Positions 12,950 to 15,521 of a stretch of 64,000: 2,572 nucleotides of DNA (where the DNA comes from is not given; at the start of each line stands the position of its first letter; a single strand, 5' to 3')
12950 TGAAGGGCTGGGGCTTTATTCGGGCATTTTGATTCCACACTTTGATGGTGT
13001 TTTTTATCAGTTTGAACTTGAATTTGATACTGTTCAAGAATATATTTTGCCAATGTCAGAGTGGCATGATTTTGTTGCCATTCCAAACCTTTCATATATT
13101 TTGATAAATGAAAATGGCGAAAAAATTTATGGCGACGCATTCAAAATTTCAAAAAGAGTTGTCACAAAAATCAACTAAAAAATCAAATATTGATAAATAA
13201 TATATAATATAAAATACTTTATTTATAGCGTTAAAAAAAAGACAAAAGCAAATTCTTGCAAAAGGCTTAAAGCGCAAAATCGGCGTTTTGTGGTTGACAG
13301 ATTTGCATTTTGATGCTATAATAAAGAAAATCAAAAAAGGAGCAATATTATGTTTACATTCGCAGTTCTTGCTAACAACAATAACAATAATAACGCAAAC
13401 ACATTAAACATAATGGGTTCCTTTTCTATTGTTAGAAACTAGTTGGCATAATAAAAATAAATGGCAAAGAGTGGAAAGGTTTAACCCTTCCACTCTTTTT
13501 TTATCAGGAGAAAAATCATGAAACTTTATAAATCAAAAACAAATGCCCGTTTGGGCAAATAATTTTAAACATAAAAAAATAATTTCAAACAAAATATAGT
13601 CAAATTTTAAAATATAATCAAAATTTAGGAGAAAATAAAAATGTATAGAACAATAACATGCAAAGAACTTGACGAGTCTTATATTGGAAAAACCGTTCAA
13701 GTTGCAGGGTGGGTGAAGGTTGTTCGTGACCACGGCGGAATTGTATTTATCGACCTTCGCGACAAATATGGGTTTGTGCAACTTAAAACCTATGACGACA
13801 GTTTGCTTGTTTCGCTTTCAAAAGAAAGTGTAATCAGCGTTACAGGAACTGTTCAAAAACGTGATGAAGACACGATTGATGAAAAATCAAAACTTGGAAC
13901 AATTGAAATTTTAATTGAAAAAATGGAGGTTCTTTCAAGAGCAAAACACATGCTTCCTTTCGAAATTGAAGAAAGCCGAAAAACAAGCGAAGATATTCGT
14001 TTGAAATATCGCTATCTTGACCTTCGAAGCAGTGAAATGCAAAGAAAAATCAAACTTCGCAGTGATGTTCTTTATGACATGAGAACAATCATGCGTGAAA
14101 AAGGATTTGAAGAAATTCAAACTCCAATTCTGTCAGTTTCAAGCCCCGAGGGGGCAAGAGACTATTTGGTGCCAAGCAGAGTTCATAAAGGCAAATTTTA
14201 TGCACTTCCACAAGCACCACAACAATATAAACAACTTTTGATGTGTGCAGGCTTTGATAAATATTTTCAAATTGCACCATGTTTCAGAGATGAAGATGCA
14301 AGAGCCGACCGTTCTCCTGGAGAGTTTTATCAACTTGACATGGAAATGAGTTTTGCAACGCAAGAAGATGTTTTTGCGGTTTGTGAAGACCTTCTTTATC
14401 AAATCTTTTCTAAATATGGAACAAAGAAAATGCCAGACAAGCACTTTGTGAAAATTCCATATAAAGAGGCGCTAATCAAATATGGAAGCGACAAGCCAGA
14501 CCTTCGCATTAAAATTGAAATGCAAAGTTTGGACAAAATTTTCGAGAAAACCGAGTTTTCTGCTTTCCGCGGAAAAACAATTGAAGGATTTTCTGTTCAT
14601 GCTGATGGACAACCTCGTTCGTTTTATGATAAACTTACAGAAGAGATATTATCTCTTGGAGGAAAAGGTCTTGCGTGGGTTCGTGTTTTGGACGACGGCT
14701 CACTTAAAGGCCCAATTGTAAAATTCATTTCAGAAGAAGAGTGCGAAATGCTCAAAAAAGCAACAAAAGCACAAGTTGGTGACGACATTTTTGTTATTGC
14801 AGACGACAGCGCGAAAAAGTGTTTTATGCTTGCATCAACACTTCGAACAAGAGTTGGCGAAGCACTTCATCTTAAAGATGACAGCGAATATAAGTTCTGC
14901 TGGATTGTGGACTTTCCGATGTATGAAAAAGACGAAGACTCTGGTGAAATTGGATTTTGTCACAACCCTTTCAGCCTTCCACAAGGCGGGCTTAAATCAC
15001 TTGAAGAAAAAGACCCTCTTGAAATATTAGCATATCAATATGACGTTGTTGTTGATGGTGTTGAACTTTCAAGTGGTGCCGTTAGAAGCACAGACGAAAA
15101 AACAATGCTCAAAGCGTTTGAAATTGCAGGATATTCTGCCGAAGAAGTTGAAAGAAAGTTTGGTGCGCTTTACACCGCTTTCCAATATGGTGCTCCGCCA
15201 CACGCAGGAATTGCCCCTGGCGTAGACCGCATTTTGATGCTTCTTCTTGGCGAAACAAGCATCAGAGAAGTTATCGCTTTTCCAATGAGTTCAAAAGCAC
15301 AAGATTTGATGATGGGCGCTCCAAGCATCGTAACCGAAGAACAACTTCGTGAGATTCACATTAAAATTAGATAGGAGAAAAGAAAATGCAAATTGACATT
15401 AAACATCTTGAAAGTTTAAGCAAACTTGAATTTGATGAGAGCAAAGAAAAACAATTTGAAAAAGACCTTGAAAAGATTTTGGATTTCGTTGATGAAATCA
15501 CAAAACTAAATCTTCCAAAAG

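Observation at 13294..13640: Candidate Asn-sensing leader-peptide attenuator controlling aspS-gatCAB (indirect Asn-tRNA pathway)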

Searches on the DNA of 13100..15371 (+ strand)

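Call 4: search_rna_families(source=window, start=13100, end=13750, threshold=evalue, max_evalue=10, show_alignments=3)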
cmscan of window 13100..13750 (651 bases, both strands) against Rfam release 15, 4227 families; matches with E-value up to 10: 20.
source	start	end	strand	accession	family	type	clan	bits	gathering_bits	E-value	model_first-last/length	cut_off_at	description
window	13387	13507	+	RF00558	L20_leader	Cis-reg; leader;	-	24.4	58.7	0.018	1-127/127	no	Ribosomal protein L20 leader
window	13466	13538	+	RF01730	Termite-leu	Cis-reg;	-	23.3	51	0.013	1-78/78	no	Termite-leu RNA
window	13402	13504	+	RF01859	Phe_leader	Cis-reg; leader;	-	20.4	55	0.78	1-125/125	no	Phenylalanine leader peptide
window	13422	13505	-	RF04348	Plastid-psbM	Cis-reg;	-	20.2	52.7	4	1-79/79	no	Plastid-psbM 3UTR RNA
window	13340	13423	+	RF00526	snoMe28S-U3344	Gene; snRNA; snoRNA; CD-box;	-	20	50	1.1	1-83/83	no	Small nucleolar RNA Me28S-U3344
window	13390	13505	+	RF00616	LhrC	Gene; sRNA;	CL00114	19.3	110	2.8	1-111/111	no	Listeria LhrC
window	13411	13498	+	RF04339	Plastid-psbJ-3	Cis-reg;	CL00152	16.8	61.7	3.7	1-125/125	no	Plastid-psbJ-3 3UTR RNA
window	13467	13497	-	RF04134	MIR7504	Gene; miRNA;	-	16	83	9.4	1-124/124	no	MIR7504 microRNA precursor family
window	13444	13489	-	RF01101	TLS-PK6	Cis-reg;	-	15.8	44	2.5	1-40/40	no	Pseudoknot of tRNA-like structure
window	13448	13499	+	RF02618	SSRC34_2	Gene; sRNA;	-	15.7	48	9.5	15-71/125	no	Streptococcus sRNA 34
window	13465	13523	-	RF02377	SurA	Gene; sRNA;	-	15.6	100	0.08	1-279/279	no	SurA sRNA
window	13218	13321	+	RF00335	snoZ13_snr52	Gene; snRNA; snoRNA; CD-box;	-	15.6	47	8.9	1-101/101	no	Small nucleolar RNA Z13/snr52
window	13546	13599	-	RF00788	mir-287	Gene; miRNA;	-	15.5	80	2.8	1-73/73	no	mir-287 microRNA precursor family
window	13467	13597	+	RF04310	nqrA-II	Cis-reg;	-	15.3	55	7.7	1-174/174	no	nqrA-II ncRNA motif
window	13391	13522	+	RF03533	SQ1002_RNA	Gene; sRNA;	-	15.2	128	0.96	1-237/237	no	Clostridioides difficile sRNA SQ1002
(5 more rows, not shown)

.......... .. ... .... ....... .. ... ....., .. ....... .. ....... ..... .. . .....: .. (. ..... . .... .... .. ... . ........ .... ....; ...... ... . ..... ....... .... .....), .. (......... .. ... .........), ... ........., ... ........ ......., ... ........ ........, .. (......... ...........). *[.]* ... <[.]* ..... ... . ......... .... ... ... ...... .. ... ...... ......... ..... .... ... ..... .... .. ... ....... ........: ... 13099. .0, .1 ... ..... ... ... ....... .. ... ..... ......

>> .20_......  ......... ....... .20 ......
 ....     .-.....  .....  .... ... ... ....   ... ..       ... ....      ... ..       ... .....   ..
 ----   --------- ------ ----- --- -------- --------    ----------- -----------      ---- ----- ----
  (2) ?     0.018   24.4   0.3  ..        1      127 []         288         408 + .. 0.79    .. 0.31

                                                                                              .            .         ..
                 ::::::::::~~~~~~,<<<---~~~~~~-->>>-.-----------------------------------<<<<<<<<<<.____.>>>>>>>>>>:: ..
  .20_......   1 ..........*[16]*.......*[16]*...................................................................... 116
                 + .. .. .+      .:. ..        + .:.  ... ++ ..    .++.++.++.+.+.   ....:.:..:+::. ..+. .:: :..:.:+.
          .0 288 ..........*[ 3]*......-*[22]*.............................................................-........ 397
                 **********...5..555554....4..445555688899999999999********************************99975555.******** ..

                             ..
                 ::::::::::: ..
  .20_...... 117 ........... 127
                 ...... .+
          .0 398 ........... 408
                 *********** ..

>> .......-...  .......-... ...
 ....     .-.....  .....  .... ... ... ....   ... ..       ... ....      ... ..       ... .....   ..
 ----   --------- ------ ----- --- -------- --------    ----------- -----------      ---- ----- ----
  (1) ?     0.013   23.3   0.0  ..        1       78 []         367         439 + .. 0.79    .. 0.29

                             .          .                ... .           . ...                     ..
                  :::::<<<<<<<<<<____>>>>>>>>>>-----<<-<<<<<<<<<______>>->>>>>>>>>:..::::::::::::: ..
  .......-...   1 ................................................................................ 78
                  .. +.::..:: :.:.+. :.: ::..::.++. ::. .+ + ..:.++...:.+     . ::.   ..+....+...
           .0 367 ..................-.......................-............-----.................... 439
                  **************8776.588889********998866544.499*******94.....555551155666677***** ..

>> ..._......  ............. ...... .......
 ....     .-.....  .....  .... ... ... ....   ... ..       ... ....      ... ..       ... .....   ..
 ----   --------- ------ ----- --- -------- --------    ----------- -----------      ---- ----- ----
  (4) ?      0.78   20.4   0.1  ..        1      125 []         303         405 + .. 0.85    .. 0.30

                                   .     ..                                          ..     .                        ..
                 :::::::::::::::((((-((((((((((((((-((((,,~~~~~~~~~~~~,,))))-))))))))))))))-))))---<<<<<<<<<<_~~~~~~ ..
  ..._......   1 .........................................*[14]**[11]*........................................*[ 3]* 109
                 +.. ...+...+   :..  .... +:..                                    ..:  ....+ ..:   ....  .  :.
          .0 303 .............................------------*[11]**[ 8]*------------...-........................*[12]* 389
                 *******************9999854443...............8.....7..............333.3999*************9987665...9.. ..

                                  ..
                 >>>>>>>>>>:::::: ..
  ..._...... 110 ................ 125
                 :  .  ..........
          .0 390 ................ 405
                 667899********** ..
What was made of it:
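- On Existing Rfam leader families (His_leader, Phe_leader, Thr_leader, Trp_leader, Leu_leader, leu/phe leader and others): Both are driven by the terminator alone (call 4).
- Closest known: pheST leader. Different: Rfam Phe_leader scores 20 bits here against a threshold of 55 (call 4).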

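Call 30: search_rna_families(sources=[L002, L003, L004, L005, L006, L007, L008, L009, L010, L011, L012, L013, L014, L015, L016, L017, L018, L019, L021], threshold=gathering)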
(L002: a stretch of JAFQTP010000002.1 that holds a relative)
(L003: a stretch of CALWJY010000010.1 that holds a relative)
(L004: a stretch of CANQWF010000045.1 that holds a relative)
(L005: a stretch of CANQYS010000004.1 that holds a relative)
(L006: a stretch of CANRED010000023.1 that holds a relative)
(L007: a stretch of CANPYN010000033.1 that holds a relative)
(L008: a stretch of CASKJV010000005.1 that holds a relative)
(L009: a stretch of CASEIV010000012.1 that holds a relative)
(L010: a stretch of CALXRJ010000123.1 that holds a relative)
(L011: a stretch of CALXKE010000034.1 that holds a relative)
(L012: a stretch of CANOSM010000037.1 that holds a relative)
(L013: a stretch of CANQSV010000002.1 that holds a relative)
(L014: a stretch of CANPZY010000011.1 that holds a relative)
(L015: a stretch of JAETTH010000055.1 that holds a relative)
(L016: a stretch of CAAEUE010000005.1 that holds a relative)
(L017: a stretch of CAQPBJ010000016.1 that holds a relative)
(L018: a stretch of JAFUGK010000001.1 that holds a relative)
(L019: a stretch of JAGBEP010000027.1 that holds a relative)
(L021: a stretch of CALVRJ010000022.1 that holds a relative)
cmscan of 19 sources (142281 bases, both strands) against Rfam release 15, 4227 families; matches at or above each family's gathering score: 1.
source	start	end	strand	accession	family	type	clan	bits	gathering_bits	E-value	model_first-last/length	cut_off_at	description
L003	1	826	-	RF02541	LSU_rRNA_bacteria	Gene; rRNA;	CL00112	683.5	50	2e-221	1-814/2925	3'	Bacterial large subunit ribosomal RNA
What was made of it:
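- Tried and rejected: This found no T-box (call 30), and I first read it as 'relatives lack T-boxes'.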

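Call 72: search_rna_families(sources=[L004, L005, L007, L008, L012, L016, L024, L013, L009], threshold=evalue, max_evalue=0.05, show_alignments=2)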
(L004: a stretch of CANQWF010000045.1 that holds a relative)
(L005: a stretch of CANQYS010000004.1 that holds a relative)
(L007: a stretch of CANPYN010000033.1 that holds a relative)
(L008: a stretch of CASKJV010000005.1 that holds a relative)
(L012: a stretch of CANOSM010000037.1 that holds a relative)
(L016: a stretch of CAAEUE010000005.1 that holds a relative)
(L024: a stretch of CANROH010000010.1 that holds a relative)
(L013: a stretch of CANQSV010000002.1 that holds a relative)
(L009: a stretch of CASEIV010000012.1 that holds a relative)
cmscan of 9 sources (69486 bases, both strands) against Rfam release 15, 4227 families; matches with E-value up to 0.05: 9.
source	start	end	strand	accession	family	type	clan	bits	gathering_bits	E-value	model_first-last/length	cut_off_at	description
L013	2743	2926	+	RF00230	T-box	Cis-reg; leader;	-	87.8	93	1.1e-17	1-219/219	no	T-box leader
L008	2545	2755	+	RF00230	T-box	Cis-reg; leader;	-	83.4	93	1.5e-16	1-219/219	no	T-box leader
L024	2700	2919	+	RF00230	T-box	Cis-reg; leader;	-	81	93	6.4e-16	1-219/219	no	T-box leader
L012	2754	2930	+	RF00230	T-box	Cis-reg; leader;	-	77.4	93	5.5e-15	1-219/219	no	T-box leader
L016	2741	2931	+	RF00230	T-box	Cis-reg; leader;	-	73.1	93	6.9e-14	1-219/219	no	T-box leader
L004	2755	2944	+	RF00230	T-box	Cis-reg; leader;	-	70.4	93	3.4e-13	1-219/219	no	T-box leader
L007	2756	2944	+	RF00230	T-box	Cis-reg; leader;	-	67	93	2.7e-12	1-219/219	no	T-box leader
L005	2603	2793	+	RF00230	T-box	Cis-reg; leader;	-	63.5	93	2e-11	1-219/219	no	T-box leader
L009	2661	2857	+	RF00230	T-box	Cis-reg; leader;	-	57.5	93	7.4e-10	1-219/219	no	T-box leader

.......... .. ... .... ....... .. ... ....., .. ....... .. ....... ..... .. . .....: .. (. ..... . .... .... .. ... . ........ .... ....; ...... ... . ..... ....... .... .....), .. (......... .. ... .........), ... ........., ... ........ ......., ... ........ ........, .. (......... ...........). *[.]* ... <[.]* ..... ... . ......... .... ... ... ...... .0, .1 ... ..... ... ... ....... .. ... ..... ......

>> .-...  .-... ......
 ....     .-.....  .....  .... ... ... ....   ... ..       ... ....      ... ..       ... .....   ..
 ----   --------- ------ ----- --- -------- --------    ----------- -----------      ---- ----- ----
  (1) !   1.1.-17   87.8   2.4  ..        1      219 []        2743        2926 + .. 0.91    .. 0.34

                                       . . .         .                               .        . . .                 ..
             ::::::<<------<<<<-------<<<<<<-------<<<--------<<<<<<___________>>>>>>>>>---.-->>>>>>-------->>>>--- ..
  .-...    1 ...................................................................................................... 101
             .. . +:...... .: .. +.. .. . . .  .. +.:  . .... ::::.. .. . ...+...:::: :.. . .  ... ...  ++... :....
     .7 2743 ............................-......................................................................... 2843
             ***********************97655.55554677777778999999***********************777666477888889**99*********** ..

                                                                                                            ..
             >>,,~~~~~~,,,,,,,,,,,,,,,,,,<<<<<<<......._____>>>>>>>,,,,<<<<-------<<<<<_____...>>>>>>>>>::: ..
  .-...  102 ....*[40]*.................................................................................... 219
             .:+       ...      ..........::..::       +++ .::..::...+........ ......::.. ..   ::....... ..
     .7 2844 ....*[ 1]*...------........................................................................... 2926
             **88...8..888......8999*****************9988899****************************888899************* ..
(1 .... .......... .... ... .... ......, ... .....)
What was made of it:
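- On T-box riboswitch (RF00230): Sister-clade loci score 57-88 bits (call 72).
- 9 of 9 loci tested by covariance model score 57-88 bits, E 1e-10 to 1e-17 (call 72). Relatives do use T-boxes at this locus (call 72).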

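Call 80: search_rna_families(sources=[L176, L178, L177, L174, L172, L088, L084, L083, L081, L001, L002], threshold=gathering)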
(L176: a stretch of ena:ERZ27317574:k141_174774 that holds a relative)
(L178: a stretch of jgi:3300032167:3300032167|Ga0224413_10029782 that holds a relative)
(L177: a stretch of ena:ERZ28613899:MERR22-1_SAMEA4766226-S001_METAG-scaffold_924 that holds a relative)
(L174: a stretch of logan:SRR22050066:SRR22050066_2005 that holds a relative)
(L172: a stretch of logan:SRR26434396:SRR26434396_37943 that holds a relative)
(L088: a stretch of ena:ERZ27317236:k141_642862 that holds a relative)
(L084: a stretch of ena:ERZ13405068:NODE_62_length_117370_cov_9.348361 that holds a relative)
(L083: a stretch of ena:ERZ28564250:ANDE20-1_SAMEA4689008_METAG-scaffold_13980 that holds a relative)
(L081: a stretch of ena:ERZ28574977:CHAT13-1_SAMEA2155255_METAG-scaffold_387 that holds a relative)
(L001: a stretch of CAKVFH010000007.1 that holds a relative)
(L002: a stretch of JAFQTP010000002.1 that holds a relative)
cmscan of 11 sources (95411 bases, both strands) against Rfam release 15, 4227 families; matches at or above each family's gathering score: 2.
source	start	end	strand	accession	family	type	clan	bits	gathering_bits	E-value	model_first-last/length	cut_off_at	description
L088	6097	6169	-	RF00005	tRNA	Gene; tRNA;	CL00001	76.2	29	9e-15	1-71/71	no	tRNA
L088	895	979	-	RF00005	tRNA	Gene; tRNA;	CL00001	57.9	29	1e-09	1-71/71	no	tRNA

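Call 81: search_rna_families(source=L176, start=2280, end=2800, threshold=evalue, max_evalue=0.1)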
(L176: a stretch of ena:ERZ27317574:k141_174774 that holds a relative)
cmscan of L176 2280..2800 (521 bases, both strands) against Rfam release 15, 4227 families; matches with E-value up to 0.1: 0.
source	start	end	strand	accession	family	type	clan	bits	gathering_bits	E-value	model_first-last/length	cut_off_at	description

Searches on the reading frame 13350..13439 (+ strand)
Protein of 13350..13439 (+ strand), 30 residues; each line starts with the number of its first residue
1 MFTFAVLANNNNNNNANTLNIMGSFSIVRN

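Call 59: search_protein_families(library=pfam, proteins=[window:13350-13439:+], max_evalue=0.001)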
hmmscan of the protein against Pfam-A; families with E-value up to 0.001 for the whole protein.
window:13350-13439:+ (30 aa): 0 families
